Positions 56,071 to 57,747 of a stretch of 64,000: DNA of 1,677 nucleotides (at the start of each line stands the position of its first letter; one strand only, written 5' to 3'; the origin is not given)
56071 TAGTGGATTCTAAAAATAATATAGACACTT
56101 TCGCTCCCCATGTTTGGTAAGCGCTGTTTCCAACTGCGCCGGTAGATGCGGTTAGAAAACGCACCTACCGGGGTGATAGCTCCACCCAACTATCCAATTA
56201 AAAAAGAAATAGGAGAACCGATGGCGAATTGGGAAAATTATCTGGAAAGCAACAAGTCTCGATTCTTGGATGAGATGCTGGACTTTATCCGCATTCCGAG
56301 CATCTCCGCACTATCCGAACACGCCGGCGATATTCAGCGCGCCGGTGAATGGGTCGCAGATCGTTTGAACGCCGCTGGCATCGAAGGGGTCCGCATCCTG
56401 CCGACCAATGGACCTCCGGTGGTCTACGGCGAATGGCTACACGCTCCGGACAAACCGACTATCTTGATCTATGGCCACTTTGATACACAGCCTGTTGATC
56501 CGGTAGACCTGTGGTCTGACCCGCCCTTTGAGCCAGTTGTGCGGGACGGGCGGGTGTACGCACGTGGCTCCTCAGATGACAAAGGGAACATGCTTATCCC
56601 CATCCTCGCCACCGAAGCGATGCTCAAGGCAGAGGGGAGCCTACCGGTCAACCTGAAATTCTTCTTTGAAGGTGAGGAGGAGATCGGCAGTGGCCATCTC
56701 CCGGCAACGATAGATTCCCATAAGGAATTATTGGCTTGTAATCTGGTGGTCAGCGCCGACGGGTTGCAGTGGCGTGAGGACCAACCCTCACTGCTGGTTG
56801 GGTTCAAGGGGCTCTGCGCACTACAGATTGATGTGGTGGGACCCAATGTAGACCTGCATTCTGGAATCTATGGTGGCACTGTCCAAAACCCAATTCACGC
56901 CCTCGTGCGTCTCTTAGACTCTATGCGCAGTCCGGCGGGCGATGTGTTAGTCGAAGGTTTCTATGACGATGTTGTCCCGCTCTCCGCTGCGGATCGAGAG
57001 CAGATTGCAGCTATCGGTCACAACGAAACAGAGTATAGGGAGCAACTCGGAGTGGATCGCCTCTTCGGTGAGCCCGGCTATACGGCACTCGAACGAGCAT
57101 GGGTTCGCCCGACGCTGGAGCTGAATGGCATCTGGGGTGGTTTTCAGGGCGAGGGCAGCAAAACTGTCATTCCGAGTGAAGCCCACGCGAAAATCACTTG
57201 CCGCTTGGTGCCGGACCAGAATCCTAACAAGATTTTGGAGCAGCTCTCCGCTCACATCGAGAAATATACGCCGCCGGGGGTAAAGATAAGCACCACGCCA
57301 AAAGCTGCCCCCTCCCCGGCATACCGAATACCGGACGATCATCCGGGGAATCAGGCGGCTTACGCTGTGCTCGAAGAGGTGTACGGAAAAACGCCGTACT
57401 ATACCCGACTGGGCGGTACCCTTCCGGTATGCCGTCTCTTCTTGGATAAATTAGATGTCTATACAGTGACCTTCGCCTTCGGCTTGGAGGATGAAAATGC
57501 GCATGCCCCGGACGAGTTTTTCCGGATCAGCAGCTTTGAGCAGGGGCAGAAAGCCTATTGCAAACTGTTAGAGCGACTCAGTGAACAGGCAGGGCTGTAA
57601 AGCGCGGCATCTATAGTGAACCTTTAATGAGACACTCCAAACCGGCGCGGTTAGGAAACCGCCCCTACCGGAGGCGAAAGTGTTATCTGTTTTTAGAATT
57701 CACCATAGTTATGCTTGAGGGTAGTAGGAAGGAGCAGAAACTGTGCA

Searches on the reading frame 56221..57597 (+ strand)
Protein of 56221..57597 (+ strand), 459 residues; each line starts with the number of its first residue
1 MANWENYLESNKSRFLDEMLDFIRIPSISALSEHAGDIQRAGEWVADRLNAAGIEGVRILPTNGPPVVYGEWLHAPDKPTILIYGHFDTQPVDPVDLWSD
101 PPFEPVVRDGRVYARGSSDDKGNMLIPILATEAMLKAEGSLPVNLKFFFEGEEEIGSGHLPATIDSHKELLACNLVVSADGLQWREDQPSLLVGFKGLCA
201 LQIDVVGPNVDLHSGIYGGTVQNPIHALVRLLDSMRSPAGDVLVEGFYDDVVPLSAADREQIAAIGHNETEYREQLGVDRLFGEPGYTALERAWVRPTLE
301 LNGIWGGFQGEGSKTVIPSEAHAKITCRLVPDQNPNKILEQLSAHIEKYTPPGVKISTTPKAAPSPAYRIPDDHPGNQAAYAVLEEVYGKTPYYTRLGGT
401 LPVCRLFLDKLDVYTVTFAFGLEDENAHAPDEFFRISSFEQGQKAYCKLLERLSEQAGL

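Call 49: find_homologous_proteins(query=window:56221-57597:+, max_evalue=1e-100)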
Query window:56221-57597:+ (459 aa): 7850 proteins with E <= 1e-100 among 8000 candidates; the best 120 are listed.
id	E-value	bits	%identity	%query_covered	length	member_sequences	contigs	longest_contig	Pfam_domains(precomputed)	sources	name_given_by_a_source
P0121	2.6e-294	995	92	100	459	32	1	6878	PF01546.34,PF07687.20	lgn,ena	-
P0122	4.1e-294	994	92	100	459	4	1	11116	PF01546.34,PF07687.20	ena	-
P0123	4.9e-294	994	93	100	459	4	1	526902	PF01546.34,PF07687.20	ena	-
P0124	5.1e-292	987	92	100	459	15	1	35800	PF01546.34,PF07687.20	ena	-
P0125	3.1e-289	978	91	100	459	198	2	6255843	PF01546.34,PF07687.20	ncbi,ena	-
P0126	2.4e-274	929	86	100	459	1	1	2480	PF01546.34,PF07687.20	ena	-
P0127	5.2e-266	901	83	100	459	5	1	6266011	PF01546.34,PF07687.20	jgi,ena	jgi:acetylornithine deacetylase/succinyl-diaminopimelate desuccinylase-like protein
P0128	1.1e-260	884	81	100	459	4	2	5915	PF01546.34,PF07687.20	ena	-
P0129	1.8e-239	814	93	83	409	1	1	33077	PF01546.34,PF07687.20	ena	-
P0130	3.5e-235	800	74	100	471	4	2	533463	PF01546.34,PF07687.20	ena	-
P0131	7.7e-233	792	73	99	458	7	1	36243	PF01546.34,PF07687.20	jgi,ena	-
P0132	1.3e-228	778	72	100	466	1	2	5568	PF01546.34,PF07687.20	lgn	-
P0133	6.1e-227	772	69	100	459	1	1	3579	PF01546.34,PF07687.20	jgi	-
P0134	4.4e-226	770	71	100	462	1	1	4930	PF01546.34,PF07687.20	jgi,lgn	jgi:acetylornithine deacetylase/succinyl-diaminopimelate desuccinylase-like protein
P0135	5.5e-224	763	72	100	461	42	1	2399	PF01546.34,PF07687.20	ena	-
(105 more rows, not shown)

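Call 50: find_encoding_contigs(protein=P0123, flank=2500, max_places=3)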
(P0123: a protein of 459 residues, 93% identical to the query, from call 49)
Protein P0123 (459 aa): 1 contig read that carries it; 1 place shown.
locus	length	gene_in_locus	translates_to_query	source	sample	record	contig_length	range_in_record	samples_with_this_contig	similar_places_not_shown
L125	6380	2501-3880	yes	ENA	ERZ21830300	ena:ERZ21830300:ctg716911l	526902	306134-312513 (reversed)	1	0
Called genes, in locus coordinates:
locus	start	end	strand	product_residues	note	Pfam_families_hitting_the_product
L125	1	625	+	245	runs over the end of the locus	PF03737:RraA-like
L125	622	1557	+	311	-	PF08443:RimK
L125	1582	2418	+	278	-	PF05721:PhyH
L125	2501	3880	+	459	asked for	PF01546:Peptidase_M20, PF07687:M20_dimer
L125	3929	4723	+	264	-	PF00106:adh_short, PF08659:KR (weak), PF13561:adh_short_C2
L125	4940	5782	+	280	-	PF05721:PhyH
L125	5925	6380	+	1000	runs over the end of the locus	PF13620:CarboxypepD_reg, PF13715:CarbopepD_reg_2, PF07715:Plug, PF00593:TonB_dep_Rec_b-barrel, PF14905:OMP_b-brl_3 (weak)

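Call 51: find_encoding_contigs(protein=P0125, flank=2500, max_places=3)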
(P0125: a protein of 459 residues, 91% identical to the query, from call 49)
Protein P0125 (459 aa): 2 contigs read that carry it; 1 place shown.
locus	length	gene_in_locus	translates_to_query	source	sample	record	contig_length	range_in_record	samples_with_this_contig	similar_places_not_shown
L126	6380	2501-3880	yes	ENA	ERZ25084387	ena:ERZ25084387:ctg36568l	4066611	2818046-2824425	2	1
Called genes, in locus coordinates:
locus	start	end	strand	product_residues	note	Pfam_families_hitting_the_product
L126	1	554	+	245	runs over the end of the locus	PF03737:RraA-like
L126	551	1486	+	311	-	PF08443:RimK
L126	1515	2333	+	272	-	PF05721:PhyH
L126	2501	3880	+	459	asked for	PF01546:Peptidase_M20, PF07687:M20_dimer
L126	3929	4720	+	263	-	PF00106:adh_short, PF08659:KR (weak), PF13561:adh_short_C2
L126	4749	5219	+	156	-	PF13302:Acetyltransf_3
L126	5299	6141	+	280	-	PF05721:PhyH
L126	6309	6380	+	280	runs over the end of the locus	PF05721:PhyH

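Call 52: find_encoding_contigs(protein=P0127, flank=2500, max_places=3)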
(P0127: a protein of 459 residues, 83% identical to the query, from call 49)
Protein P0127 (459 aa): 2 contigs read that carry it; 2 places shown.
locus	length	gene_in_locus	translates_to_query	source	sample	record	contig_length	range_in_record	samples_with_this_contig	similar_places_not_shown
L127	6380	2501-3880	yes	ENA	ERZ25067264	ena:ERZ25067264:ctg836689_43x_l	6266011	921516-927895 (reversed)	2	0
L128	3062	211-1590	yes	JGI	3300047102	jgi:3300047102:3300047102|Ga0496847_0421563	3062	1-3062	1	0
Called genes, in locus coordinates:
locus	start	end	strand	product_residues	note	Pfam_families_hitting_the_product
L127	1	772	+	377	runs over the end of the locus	-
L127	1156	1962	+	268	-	PF05721:PhyH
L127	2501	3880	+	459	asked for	PF01546:Peptidase_M20, PF07687:M20_dimer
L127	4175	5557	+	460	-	PF13517:FG-GAP_3 (faint), PF01839:FG-GAP (faint)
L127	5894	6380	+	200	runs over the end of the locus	PF10635:DisA-linker, PF00633:HHH (weak)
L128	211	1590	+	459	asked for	PF01546:Peptidase_M20, PF07687:M20_dimer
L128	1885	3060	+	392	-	?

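Call 53: find_encoding_contigs(protein=P0130, flank=2500, max_places=3)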
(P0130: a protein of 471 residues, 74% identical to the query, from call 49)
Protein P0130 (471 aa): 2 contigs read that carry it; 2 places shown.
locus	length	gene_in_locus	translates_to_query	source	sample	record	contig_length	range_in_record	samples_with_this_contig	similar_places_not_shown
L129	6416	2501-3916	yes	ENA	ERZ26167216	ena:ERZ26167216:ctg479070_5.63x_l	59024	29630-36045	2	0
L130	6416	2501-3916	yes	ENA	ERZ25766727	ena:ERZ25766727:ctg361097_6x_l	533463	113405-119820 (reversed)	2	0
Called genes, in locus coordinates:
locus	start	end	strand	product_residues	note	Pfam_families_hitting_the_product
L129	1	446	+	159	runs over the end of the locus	PF07331:TctB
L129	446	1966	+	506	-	PF01970:TctA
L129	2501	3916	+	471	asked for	PF01546:Peptidase_M20, PF07687:M20_dimer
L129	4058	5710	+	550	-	PF00664:ABC_membrane, PF00005:ABC_tran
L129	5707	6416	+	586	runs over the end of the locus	PF00664:ABC_membrane, PF00005:ABC_tran, PF02463:SMC_N (faint)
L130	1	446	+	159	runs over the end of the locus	PF07331:TctB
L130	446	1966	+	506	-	PF01970:TctA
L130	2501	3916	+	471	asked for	PF01546:Peptidase_M20, PF07687:M20_dimer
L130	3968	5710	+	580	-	PF00664:ABC_membrane, PF00005:ABC_tran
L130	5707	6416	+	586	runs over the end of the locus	PF00664:ABC_membrane, PF00005:ABC_tran, PF02463:SMC_N (faint)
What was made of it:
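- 56221..57600 (+): M20 dipeptidase gene. This is the second 'bracketed' gene and is not part of any mobile unit. Orthologues of 459 aa at 83-93% identity in conserved synteny (calls 49-53).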
